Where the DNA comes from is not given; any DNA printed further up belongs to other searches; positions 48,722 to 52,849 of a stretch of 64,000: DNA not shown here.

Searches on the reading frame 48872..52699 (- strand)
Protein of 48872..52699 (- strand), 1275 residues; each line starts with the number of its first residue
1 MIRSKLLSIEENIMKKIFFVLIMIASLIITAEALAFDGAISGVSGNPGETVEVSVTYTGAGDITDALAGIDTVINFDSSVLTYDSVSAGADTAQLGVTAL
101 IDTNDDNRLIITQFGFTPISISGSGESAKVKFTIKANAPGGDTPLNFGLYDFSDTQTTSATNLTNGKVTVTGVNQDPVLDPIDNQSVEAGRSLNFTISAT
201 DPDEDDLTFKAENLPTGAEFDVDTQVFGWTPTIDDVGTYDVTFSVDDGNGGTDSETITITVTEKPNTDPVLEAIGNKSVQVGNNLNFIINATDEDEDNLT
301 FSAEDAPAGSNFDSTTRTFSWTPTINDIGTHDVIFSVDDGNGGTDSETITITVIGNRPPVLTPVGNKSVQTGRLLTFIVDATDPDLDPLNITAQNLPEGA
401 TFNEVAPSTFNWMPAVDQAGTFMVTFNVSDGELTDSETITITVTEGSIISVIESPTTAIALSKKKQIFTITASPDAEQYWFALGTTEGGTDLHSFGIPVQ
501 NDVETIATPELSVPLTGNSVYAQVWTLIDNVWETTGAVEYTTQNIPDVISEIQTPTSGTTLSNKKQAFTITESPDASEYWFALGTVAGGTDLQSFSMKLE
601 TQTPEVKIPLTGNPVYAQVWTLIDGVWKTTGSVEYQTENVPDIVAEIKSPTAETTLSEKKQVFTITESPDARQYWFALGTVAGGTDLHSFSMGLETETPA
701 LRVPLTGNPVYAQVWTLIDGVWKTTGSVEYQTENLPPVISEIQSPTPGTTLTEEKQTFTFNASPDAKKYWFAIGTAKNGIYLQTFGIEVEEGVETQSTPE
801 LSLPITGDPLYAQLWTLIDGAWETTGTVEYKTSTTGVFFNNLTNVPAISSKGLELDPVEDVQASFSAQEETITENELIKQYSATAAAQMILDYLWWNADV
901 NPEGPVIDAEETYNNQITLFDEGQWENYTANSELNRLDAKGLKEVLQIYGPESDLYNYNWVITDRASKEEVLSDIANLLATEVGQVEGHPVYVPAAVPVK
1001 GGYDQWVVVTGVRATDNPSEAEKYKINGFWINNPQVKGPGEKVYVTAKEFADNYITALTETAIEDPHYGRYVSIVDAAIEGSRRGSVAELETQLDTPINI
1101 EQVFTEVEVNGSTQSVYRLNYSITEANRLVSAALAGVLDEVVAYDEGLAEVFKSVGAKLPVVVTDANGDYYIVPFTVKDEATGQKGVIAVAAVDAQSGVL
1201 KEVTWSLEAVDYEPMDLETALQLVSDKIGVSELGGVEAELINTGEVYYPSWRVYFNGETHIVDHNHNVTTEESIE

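Call 6: search_protein_families(library=pfam, proteins=[window:48872-52699:-], max_evalue=1)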
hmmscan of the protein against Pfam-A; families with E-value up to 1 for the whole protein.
window:48872-52699:- (1275 aa): 12 families
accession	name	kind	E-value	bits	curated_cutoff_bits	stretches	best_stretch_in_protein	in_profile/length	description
PF05345.18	He_PIG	-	1.4e-31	109.2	24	3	177-262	2-96/96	Putative Ig domain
PF17963.7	Big_9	-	7.6e-19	68.8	23.6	3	174-260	1-89/89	Bacterial Ig domain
PF17892.7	Cadherin_5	-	5.3e-15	55.5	26.5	3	285-353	27-97/98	Cadherin-like domain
PF00963.24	Cohesin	-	5.2e-09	36.9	24.1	1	40-170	5-139/139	Cohesin domain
PF18911.6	PKD_4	-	0.00011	22.6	27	2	174-261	1-85/85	PKD domain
PF00801.26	PKD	-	0.0016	18.8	23.5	1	185-256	9-76/80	PKD domain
PF05685.18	Uma2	-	0.0016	18.4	27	1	623-664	77-119/172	Putative restriction endonuclease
PF01542.23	HCV_core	-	0.039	14.8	23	0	703-737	22-56/75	Hepatitis C virus core protein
PF18981.6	InlK_D3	-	0.042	14.4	25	0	409-444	37-74/75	Internalin K domain (D3/D4)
PF09608.15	Alph_Pro_TM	-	0.065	13.4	24.5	0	631-665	26-61/227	Putative transmembrane protein (Alph_Pro_TM)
PF21027.3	Sde0182_C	-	0.068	14.2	27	0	199-300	9-74/83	Cellulose-binding protein Sde0182, C-terminal domain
PF16403.11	Bact_surface_Ig-like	-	0.29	11.6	27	0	234-261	44-71/71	Bacterial surface protein, Ig-like domain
